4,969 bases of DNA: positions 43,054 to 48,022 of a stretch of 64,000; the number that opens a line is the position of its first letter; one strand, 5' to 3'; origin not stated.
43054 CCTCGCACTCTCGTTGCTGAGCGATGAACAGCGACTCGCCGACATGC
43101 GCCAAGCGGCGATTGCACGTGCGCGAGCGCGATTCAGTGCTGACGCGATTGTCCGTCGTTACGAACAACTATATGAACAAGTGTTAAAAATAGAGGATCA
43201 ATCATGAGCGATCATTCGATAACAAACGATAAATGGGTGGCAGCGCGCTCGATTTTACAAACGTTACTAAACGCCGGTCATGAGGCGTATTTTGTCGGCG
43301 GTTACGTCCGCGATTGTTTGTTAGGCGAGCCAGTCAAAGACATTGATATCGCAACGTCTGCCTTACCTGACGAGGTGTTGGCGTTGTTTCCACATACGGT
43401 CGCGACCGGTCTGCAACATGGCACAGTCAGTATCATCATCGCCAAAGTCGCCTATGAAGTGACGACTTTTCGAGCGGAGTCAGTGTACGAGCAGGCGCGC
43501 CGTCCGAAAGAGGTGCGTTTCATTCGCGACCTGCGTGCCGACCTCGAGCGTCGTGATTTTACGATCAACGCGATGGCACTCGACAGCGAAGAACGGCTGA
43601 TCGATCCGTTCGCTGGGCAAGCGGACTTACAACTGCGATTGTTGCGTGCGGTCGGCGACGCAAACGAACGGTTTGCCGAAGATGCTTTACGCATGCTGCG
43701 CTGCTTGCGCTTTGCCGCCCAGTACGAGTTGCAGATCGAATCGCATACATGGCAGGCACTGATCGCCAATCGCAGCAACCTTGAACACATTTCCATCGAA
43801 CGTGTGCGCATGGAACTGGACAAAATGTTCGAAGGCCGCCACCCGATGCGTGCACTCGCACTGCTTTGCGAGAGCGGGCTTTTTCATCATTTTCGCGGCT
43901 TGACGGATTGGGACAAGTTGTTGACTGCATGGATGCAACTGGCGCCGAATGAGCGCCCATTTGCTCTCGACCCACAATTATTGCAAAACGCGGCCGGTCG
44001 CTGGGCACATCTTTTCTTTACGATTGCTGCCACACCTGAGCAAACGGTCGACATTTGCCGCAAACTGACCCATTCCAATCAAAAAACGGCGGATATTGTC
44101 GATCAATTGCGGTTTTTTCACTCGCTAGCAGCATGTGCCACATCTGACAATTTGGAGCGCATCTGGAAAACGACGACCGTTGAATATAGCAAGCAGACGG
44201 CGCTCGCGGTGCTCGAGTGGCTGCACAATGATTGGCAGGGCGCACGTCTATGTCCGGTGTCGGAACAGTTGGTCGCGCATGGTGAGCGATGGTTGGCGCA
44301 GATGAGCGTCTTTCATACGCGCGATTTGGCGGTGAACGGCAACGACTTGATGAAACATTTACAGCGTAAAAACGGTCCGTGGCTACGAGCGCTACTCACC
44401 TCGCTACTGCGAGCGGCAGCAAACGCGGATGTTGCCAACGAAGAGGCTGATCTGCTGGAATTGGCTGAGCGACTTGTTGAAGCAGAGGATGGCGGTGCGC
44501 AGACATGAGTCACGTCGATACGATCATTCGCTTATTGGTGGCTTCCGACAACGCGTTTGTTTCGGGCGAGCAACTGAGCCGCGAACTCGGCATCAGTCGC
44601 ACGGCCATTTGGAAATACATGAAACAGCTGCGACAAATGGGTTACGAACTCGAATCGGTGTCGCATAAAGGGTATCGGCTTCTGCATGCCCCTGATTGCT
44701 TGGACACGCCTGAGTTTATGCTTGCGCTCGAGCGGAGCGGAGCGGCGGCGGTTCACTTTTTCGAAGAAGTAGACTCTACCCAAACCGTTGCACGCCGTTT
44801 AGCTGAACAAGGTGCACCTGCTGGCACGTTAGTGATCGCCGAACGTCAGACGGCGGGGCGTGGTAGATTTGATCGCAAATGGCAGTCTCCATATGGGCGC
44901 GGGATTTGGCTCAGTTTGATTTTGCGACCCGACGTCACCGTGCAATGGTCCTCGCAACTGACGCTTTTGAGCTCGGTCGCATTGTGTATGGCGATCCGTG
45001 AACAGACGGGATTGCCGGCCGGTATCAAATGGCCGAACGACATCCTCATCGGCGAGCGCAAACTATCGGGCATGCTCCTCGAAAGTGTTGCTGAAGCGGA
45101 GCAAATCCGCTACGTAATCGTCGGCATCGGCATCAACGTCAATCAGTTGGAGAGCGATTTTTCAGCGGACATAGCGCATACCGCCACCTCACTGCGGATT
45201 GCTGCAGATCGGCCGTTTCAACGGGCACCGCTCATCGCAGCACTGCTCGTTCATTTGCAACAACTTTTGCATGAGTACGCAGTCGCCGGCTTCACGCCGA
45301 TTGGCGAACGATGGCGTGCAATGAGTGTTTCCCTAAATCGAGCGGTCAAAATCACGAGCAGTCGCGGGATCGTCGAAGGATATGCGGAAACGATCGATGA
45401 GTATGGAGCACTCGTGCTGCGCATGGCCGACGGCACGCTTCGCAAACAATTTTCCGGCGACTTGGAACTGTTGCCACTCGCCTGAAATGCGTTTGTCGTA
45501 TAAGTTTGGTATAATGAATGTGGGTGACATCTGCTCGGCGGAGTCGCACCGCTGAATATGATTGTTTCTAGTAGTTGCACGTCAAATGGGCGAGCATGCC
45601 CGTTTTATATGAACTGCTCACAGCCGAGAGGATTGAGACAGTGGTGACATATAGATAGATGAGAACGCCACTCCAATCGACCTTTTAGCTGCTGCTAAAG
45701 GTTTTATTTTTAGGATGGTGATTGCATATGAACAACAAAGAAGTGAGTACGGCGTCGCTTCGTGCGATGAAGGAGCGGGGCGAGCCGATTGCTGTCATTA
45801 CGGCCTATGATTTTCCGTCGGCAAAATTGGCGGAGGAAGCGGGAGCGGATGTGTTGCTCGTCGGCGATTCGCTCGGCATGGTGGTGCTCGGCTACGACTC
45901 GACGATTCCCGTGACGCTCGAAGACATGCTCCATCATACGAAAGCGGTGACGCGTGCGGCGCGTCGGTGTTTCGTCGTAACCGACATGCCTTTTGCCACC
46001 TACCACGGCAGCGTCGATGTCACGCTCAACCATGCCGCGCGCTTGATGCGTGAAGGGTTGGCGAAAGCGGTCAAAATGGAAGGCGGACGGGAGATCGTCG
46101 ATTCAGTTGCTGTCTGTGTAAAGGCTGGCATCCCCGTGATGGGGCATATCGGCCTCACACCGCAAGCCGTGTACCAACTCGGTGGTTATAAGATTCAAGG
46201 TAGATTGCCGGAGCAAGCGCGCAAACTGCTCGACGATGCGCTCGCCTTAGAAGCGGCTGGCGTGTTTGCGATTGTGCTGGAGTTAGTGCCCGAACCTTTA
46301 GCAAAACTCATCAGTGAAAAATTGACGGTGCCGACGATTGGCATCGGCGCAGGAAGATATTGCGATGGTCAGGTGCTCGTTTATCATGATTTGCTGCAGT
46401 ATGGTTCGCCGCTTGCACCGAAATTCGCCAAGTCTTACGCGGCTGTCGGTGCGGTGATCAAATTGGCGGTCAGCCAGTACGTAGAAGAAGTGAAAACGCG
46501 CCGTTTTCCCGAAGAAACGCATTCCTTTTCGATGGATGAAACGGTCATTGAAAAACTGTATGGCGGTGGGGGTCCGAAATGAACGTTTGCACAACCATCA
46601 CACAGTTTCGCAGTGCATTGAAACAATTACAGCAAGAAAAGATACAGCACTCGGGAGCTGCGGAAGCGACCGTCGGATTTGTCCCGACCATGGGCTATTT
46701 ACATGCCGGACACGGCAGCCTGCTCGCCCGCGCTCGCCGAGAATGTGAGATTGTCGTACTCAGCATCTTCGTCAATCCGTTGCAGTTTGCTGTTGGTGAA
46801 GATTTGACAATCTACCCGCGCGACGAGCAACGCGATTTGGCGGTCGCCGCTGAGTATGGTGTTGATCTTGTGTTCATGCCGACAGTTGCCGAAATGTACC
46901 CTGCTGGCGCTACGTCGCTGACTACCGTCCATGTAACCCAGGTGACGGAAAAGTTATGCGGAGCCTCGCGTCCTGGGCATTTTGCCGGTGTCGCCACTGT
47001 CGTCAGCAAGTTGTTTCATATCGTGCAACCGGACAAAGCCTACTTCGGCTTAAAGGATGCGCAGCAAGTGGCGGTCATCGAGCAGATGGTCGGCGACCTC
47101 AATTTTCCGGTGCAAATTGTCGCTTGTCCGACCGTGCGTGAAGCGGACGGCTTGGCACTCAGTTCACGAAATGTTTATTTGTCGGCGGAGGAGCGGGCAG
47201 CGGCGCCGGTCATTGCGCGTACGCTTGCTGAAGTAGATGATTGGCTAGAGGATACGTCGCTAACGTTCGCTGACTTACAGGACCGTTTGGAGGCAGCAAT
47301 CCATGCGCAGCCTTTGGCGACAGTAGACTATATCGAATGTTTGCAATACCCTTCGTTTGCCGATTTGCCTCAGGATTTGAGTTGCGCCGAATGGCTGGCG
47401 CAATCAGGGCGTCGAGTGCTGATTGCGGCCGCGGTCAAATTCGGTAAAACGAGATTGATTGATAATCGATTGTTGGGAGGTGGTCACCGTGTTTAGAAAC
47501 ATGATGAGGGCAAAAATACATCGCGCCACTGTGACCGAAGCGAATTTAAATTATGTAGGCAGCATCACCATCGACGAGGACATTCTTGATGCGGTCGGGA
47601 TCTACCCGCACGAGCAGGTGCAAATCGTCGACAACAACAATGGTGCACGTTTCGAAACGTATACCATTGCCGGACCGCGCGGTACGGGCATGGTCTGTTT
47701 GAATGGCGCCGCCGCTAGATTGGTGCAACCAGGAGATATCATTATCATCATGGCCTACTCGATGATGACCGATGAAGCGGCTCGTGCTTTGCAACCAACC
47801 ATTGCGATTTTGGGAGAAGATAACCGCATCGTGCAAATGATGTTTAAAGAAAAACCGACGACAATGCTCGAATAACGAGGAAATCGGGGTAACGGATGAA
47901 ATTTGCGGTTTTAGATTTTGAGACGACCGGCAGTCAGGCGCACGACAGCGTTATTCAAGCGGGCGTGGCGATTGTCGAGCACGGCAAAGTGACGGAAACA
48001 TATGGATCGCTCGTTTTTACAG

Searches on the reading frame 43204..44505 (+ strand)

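Call 18: search_protein_families(library=pfam, proteins=[window:43204-44505:+], max_evalue=0.0001)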
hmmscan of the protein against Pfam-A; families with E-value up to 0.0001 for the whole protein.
window:43204-44505:+ (434 aa): 3 families
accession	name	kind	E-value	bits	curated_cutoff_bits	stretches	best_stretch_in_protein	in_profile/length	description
PF01743.26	PolyA_pol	-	2.2e-35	122.2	23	1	28-148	1-126/126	Poly A polymerase head domain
PF13735.12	tRNA_NucTran2_2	-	2.7e-17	63.6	27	1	261-420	4-148/149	tRNA nucleotidyltransferase domain 2 putative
PF12627.12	PolyA_pol_RNAbd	-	6.7e-16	58.3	22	1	176-232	2-59/64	Probable RNA and SrmB- binding site of polymerase A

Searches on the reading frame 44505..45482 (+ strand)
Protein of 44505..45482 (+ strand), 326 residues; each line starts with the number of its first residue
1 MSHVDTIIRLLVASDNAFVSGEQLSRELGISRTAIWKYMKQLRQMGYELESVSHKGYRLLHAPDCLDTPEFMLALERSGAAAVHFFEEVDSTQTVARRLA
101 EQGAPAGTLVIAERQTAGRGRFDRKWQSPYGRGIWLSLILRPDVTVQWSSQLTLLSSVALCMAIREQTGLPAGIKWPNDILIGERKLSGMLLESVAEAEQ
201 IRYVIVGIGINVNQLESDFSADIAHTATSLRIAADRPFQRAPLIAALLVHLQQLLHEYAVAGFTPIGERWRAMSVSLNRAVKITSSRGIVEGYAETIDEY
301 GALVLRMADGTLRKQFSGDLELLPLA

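Call 18: search_protein_families(library=pfam, proteins=[window:44505-45482:+], max_evalue=0.0001)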
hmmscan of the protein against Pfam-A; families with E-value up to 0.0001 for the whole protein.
window:44505-45482:+ (326 aa): 5 families
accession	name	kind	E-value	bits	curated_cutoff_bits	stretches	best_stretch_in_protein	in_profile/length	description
PF03099.24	BPL_LplA_LipB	-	7.3e-24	84.6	21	1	87-211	3-133/133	Biotin/lipoate A/B protein ligase family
PF08279.18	HTH_11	-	3.9e-16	59.1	25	1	6-58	4-55/55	HTH domain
PF16917.10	BPL_LplA_LipB_2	-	6.8e-08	32.7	27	1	136-271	44-182/183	Biotin/lipoate A/B protein ligase family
PF02237.23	BPL_C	-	8.3e-08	32.5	21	1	277-319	2-44/48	Biotin protein ligase C terminal domain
PF13412.12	HTH_24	-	6.1e-06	26.1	21.9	1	15-47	14-46/48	Winged helix-turn-helix DNA-binding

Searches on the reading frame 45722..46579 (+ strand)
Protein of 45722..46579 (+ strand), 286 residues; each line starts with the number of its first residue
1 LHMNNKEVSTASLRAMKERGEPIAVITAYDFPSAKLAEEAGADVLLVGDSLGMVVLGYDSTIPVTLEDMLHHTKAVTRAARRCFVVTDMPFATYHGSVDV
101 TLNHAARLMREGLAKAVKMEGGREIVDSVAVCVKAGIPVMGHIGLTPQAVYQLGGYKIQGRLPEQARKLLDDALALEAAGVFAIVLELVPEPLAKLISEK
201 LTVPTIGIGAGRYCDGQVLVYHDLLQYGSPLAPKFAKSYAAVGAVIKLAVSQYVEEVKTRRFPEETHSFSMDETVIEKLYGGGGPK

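Call 18: search_protein_families(library=pfam, proteins=[window:45722-46579:+], max_evalue=0.0001)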
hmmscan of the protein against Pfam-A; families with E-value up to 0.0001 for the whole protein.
window:45722-46579:+ (286 aa): 2 families
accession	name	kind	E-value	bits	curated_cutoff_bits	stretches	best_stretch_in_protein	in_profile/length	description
PF02548.21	Pantoate_transf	-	3.1e-111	371.4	28.7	1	8-265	2-259/259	Ketopantoate hydroxymethyltransferase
PF13714.12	PEP_mutase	-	3.8e-06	27.1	31.5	1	13-113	1-99/240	Phosphoenolpyruvate phosphomutase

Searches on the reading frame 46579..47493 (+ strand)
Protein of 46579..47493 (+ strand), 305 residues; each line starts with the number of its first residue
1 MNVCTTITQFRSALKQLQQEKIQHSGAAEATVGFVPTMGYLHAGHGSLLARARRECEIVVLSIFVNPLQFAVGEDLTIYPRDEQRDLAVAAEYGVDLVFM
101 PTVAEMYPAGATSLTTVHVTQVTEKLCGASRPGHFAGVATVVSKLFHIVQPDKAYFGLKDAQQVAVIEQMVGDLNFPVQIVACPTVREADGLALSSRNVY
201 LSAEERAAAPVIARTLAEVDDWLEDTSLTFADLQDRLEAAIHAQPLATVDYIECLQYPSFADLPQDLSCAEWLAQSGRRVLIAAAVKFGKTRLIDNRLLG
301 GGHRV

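Call 18: search_protein_families(library=pfam, proteins=[window:46579-47493:+], max_evalue=0.0001)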
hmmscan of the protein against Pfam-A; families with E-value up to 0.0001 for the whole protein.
window:46579-47493:+ (305 aa): 1 family
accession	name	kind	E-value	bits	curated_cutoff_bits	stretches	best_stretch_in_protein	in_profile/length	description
PF02569.21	Pantoate_ligase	-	4.5e-103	344.5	20.7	1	3-297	2-267/268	Pantoate-beta-alanine ligase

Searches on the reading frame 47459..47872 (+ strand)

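Call 18: search_protein_families(library=pfam, proteins=[window:47459-47872:+], max_evalue=0.0001)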
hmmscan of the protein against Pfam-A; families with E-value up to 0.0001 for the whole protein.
window:47459-47872:+ (138 aa): 1 family
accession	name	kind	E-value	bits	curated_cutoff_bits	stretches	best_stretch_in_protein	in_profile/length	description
PF02261.22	Asp_decarbox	-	1.8e-50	170.1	25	1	12-124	2-114/115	Aspartate decarboxylase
